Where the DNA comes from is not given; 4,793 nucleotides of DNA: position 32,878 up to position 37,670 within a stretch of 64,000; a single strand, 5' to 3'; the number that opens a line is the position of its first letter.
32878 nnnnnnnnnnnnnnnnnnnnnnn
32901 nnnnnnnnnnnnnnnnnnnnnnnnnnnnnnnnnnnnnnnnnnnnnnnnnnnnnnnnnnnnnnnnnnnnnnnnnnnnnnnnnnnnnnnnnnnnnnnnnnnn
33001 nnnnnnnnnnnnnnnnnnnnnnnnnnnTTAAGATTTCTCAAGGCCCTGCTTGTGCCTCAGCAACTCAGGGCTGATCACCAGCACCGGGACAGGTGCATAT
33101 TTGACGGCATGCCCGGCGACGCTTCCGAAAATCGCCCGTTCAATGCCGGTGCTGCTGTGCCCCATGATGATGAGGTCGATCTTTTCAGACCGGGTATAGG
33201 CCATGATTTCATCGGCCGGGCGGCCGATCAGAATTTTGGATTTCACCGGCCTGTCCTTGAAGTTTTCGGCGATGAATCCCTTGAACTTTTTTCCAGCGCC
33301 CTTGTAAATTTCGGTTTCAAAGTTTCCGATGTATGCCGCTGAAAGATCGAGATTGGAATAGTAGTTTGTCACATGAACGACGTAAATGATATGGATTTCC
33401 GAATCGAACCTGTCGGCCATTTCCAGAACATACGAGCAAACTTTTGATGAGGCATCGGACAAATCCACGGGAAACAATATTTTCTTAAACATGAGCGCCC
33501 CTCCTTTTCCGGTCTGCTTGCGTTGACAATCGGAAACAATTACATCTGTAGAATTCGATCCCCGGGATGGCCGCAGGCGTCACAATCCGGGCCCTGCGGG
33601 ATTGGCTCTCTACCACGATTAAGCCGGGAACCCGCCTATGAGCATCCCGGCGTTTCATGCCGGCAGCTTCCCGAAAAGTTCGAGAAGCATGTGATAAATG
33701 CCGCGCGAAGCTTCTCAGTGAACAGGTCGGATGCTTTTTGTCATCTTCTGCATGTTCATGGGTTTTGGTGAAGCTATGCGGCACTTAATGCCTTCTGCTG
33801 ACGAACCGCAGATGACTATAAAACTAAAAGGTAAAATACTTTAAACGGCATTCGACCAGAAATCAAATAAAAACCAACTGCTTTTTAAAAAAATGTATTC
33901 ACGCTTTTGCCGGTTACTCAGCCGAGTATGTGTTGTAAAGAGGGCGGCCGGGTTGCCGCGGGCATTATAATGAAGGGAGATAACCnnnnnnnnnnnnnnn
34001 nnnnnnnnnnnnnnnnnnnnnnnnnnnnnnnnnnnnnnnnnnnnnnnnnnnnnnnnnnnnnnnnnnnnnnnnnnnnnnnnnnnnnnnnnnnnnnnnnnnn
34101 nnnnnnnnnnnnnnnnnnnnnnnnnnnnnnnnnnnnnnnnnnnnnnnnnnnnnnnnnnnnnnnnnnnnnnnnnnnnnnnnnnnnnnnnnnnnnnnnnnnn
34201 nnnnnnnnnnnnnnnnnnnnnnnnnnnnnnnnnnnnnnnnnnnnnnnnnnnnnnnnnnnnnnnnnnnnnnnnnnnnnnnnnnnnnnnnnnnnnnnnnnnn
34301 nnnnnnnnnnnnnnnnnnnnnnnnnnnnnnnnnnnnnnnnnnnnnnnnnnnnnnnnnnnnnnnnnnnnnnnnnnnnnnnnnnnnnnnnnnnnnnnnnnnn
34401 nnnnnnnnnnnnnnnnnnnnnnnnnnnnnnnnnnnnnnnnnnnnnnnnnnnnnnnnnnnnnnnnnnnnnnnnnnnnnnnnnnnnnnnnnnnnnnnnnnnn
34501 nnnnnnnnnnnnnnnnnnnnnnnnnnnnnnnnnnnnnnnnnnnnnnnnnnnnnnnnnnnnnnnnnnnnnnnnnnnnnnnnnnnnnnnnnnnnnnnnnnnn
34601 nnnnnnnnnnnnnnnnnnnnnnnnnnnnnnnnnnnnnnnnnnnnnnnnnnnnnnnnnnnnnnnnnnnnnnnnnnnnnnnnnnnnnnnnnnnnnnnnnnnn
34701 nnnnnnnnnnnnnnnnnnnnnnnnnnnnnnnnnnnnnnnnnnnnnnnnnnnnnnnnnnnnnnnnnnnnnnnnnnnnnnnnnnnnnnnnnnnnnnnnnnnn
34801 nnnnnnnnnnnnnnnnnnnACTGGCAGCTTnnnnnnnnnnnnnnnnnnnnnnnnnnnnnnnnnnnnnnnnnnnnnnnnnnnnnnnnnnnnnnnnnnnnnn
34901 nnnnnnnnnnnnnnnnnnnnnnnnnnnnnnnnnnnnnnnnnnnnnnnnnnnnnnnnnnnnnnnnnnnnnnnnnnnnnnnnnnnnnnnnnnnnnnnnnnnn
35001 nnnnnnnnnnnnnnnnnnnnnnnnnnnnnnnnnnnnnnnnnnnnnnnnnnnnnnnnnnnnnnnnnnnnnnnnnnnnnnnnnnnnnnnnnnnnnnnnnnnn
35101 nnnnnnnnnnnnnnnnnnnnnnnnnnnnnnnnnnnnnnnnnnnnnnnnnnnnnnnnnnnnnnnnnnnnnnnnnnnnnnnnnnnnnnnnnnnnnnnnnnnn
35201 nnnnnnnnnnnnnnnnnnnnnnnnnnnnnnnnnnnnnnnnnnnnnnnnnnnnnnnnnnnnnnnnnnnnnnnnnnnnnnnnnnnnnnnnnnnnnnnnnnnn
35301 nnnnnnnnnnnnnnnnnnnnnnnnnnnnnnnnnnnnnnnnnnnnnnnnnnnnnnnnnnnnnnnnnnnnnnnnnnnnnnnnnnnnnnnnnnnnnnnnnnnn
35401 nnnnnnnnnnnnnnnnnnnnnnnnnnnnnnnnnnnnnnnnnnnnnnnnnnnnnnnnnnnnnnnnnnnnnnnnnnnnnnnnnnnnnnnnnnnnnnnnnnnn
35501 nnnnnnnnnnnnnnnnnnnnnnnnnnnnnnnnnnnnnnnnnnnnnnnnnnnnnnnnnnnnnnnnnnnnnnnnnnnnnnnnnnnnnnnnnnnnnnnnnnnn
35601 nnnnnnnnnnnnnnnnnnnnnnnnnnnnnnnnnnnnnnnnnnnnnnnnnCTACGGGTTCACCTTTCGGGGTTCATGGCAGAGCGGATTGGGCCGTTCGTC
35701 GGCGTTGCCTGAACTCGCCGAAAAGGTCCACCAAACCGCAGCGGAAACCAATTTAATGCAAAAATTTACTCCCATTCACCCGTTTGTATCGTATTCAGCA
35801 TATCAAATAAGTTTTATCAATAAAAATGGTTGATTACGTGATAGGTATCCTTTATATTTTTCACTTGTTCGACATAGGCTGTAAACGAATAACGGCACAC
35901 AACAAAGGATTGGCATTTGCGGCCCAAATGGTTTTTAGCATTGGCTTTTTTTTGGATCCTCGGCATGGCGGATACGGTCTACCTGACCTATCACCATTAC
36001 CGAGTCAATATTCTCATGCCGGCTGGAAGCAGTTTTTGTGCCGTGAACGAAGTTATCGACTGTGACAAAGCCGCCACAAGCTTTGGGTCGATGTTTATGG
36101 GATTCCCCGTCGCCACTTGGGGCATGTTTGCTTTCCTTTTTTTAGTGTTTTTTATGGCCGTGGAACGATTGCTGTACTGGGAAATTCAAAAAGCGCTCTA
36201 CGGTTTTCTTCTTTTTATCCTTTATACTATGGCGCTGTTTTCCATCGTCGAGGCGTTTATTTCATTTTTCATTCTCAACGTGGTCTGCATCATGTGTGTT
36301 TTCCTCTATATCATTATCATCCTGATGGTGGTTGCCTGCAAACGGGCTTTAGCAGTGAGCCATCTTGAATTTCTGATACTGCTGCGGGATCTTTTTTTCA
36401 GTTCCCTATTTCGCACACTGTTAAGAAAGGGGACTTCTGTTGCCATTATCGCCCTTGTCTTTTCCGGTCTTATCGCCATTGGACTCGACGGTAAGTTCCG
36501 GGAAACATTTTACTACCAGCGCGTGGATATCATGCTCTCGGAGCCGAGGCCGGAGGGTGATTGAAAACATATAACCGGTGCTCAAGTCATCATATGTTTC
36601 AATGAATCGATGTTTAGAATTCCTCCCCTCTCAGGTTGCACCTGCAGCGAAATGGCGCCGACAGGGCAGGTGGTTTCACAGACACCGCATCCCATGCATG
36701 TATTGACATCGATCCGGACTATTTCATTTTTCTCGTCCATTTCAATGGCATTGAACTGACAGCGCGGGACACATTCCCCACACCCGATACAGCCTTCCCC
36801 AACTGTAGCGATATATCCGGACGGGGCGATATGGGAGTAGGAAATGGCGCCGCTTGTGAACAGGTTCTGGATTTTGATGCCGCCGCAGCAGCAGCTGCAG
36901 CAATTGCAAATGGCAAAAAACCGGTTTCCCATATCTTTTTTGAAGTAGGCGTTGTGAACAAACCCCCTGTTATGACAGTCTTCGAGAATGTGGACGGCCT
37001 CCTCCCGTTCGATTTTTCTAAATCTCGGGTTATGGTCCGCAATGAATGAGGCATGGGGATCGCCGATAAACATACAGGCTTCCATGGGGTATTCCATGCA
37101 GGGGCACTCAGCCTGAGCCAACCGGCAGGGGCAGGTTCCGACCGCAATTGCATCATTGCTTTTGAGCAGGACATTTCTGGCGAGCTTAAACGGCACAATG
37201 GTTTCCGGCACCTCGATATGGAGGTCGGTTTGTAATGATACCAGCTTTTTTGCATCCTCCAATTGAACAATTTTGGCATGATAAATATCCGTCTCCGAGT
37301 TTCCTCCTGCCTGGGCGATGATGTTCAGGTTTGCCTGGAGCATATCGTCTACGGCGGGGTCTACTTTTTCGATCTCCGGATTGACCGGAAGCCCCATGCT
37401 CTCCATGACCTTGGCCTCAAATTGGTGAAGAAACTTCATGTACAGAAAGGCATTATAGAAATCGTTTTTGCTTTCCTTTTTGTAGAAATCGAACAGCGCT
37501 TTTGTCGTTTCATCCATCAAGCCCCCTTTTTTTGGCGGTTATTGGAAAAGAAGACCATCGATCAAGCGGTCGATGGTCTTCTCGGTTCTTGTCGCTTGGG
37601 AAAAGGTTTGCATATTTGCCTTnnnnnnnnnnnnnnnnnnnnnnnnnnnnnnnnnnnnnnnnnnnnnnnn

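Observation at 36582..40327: Soluble fumarate-reductase-like flavoprotein with a split Fe-S subunit, an ATC-hydrolase-family protein and a poly-Cys Fe-S protein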

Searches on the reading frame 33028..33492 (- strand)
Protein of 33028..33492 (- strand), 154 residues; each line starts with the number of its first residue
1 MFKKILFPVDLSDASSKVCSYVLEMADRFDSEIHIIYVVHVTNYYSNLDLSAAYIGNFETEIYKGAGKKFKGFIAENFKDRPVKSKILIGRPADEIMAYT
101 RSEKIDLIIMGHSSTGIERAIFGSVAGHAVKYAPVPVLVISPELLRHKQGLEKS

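Call 74: search_protein_families(library=pfam, proteins=[window:33028-33492:-], max_evalue=0.001)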
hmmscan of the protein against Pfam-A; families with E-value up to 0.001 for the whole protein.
window:33028-33492:- (154 aa): 1 family
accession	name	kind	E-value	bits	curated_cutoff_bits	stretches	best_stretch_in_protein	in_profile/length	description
PF00582.32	Usp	-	3.8e-27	96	24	1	1-140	1-140/141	Universal stress protein family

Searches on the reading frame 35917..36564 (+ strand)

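Call 3: search_protein_families(library=pfam, proteins=[window:35917-36564:+], max_evalue=0.01)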
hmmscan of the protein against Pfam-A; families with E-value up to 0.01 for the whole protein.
window:35917-36564:+ (215 aa): 1 family
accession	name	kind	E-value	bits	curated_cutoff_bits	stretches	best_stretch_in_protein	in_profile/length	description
PF07884.19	VKOR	-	1.3e-17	64.7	27.5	1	8-139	2-131/134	Vitamin K epoxide reductase family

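Call 4: search_protein_families(library=ncbifam, proteins=[window:35917-36564:+], max_evalue=0.01)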
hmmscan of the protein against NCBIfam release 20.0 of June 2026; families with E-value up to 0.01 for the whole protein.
window:35917-36564:+ (215 aa): 2 families
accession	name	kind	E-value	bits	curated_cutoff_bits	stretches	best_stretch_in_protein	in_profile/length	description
NF011480.0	PRK14889.1-4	equivalog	1.6e-08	35.1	120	1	8-141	8-126/132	VKOR family protein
NF011479.0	PRK14889.1-2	equivalog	0.00018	21.8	264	1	11-138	15-136/145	VKOR family protein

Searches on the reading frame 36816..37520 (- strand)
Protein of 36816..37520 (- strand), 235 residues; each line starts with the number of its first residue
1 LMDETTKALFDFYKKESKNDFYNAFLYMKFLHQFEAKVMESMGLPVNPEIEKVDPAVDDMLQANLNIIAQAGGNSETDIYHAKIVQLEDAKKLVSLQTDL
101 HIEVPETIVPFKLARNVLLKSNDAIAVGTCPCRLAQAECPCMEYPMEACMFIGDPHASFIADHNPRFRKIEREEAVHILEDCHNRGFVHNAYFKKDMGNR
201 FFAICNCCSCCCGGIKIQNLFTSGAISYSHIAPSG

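Call 75: search_protein_representatives(protein=window:36816-37520:-)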
Query: 235 residues. Proteins with E-value up to 0.001 (for the whole library): 723; up to 1e-10: 151; up to 1e-30: 29. The best 150 are listed.
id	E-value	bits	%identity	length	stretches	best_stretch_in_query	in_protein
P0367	2.6e-67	243.5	50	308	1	1-235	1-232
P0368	3.4e-61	223.5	48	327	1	3-235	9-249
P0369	2.7e-60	220.6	48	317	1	6-235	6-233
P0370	3.5e-54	200.6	40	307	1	4-235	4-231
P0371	4.7e-52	193.6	49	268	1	53-235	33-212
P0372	5.9e-48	180.2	43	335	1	5-226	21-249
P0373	1.4e-41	159.3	40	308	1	2-219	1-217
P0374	2.8e-41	158.4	37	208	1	28-224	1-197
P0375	2.6e-38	148.7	37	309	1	5-220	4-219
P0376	3.0e-36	141.9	45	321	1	77-235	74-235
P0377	4.8e-36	141.2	40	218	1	2-176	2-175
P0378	3.5e-35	138.4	34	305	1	17-215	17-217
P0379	5.5e-34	134.5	48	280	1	77-218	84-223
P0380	6.0e-34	134.4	45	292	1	60-218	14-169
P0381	1.7e-33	132.9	46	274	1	77-222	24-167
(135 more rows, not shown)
